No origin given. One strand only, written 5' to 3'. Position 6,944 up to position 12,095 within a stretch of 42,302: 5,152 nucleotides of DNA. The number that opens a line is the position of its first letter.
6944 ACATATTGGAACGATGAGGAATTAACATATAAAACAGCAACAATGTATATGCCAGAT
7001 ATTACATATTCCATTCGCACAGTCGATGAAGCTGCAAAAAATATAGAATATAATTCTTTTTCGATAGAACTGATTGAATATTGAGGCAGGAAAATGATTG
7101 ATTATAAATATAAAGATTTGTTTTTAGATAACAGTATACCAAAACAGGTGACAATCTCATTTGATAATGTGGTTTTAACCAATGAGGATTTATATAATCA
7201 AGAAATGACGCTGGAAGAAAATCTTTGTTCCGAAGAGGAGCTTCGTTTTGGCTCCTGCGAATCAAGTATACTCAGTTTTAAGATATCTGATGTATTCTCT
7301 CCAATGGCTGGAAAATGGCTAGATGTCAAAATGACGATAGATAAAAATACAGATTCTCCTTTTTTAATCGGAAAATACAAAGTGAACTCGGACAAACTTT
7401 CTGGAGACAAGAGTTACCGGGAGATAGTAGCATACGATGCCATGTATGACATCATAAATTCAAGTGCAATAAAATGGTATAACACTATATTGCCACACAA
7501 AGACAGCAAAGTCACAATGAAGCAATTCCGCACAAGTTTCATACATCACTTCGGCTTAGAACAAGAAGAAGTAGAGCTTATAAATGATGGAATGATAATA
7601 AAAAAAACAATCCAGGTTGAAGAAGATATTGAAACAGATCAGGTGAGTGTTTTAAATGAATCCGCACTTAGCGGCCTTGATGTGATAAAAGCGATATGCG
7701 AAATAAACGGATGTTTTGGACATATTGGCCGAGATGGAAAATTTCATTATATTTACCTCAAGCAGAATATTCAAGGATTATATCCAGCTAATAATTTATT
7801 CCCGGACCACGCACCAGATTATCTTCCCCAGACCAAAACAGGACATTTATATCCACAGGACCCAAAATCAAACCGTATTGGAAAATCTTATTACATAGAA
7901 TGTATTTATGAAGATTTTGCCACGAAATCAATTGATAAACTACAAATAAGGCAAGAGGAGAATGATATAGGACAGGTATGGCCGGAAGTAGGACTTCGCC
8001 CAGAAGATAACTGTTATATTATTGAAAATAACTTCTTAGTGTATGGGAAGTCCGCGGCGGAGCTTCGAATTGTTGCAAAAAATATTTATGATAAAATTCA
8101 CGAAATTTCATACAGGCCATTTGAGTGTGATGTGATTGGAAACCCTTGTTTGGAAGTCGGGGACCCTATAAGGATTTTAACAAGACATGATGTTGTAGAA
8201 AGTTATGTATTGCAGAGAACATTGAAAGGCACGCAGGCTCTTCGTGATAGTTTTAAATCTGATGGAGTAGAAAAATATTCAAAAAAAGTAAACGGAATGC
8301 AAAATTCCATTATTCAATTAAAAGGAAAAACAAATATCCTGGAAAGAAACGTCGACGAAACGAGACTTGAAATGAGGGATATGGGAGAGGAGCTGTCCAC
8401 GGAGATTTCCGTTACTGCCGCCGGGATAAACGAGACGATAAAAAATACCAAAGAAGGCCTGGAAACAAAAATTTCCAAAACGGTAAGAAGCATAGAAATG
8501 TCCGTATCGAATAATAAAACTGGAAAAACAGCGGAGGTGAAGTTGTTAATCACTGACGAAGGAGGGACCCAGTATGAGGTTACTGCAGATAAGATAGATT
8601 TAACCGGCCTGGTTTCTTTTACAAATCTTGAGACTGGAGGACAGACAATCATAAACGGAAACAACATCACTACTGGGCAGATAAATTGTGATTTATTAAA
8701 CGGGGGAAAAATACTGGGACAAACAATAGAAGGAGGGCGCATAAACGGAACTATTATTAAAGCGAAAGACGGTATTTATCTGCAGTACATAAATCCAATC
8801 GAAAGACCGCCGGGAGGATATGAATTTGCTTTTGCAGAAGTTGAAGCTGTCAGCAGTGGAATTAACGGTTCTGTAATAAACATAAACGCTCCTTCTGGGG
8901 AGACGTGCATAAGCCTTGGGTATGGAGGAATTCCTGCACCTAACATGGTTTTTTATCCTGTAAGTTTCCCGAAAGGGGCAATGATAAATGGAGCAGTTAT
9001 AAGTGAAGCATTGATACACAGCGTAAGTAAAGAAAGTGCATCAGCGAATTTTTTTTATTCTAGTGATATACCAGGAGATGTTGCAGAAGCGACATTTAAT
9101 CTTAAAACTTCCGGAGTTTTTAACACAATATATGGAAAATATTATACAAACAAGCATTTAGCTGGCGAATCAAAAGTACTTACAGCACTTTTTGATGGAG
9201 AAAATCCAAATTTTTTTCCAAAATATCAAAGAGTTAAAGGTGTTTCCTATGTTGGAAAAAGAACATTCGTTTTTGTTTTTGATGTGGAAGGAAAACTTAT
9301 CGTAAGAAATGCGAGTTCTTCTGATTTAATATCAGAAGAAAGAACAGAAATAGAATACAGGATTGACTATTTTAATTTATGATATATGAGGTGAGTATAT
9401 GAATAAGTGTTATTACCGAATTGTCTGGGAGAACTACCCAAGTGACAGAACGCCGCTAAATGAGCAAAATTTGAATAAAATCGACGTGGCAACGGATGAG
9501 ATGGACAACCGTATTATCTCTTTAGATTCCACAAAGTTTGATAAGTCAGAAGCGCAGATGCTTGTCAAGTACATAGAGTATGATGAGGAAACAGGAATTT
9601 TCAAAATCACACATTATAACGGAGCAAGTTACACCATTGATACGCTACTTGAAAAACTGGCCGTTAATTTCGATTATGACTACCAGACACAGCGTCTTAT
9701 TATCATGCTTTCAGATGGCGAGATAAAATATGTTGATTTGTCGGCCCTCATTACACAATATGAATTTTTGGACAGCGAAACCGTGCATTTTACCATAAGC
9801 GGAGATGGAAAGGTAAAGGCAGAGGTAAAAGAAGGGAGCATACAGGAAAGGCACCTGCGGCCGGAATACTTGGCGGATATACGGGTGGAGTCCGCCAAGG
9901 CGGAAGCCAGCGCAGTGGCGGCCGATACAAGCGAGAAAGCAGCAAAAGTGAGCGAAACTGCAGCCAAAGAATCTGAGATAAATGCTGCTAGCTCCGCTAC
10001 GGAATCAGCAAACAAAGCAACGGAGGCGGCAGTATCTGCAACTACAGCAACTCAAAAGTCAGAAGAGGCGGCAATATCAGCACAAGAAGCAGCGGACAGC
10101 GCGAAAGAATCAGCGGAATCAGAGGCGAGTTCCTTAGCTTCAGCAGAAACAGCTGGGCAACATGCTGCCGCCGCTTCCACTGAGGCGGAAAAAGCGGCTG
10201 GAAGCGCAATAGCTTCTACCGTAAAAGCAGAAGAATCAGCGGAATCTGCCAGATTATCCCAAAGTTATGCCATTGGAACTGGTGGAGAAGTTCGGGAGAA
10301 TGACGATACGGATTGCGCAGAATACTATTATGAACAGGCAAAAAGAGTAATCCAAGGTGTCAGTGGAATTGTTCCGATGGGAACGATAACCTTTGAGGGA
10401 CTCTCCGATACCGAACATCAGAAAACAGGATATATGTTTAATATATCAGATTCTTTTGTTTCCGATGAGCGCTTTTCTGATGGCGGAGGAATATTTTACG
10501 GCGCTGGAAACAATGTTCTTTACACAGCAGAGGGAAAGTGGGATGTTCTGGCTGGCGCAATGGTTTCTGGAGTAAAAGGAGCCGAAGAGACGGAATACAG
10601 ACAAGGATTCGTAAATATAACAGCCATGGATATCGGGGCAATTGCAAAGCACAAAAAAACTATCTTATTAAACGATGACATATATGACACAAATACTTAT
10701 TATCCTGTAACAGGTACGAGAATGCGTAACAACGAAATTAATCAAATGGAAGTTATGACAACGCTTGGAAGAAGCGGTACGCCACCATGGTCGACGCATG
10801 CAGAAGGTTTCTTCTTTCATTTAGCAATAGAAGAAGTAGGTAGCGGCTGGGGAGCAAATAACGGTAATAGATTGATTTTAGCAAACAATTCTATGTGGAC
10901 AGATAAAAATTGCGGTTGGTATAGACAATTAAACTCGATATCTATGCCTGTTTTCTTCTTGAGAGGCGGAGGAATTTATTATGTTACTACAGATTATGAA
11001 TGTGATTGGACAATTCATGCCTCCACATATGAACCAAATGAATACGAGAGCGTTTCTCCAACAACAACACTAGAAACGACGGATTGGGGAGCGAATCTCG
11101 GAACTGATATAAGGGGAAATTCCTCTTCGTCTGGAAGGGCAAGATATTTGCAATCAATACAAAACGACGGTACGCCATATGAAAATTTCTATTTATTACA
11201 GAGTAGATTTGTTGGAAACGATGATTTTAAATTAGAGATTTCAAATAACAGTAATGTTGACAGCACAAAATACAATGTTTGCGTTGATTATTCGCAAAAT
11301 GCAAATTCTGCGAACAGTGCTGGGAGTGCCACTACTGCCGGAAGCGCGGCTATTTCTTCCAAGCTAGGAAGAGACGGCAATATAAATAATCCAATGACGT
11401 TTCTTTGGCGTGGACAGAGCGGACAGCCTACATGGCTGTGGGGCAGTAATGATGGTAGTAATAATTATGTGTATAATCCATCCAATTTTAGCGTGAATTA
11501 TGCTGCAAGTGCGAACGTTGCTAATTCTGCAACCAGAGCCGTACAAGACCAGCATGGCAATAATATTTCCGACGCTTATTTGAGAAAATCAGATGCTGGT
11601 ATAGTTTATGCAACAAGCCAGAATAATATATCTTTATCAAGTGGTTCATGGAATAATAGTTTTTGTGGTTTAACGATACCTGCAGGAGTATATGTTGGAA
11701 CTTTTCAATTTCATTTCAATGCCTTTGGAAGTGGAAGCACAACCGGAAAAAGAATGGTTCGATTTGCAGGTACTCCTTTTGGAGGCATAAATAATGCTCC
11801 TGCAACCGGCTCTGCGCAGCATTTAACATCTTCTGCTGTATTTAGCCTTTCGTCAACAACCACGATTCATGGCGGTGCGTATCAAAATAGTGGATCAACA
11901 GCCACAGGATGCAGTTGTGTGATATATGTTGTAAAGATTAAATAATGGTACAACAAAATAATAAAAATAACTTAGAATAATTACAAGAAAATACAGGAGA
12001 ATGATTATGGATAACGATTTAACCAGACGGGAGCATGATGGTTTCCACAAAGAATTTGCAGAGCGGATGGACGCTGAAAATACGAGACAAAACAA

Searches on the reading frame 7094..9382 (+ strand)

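Call 8: search_protein_families(library=phrogs, proteins=[window:7094-9382:+], max_evalue=0.001)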
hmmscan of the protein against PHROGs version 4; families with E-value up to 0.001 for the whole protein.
window:7094-9382:+ (762 aa): 3 families
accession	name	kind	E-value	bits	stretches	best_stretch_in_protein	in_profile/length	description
phrog_18190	-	unknown function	4.3e-184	614.8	1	1-532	1-511/723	-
phrog_6616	-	tail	1e-10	41.2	1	197-381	185-333/991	tail protein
phrog_36443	-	unknown function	8e-08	31.6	1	495-557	893-950/1238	-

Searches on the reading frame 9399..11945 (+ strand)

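Call 8: search_protein_families(library=phrogs, proteins=[window:9399-11945:+], max_evalue=0.001)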
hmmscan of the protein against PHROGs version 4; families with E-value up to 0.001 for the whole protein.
window:9399-11945:+ (848 aa): 10 families
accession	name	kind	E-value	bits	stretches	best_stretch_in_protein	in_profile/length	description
phrog_17196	-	other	1.1e-49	170.5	1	2-223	6-228/356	kinase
phrog_5481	-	tail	1.4e-07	31.4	1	170-319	53-180/1043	tail fiber protein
phrog_24159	-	tail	2.8e-07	30.2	1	162-371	127-333/972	tail fiber protein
phrog_3279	-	tail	1.2e-06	29.3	1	149-289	94-242/396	tail fiber protein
phrog_6256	-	tail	2.9e-05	24.3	1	166-351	174-311/686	tail fiber protein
phrog_1419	-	tail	2.9e-05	23.4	1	165-284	236-355/793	tail protein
phrog_35823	-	unknown function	0.00028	20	1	45-277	9-240/1152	-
phrog_29632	-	unknown function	0.00042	20.6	1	85-276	115-313/318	-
phrog_8713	-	tail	0.00055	20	1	162-284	219-344/509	tail fiber protein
phrog_3299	-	unknown function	0.00055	18.5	1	165-289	226-350/1385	-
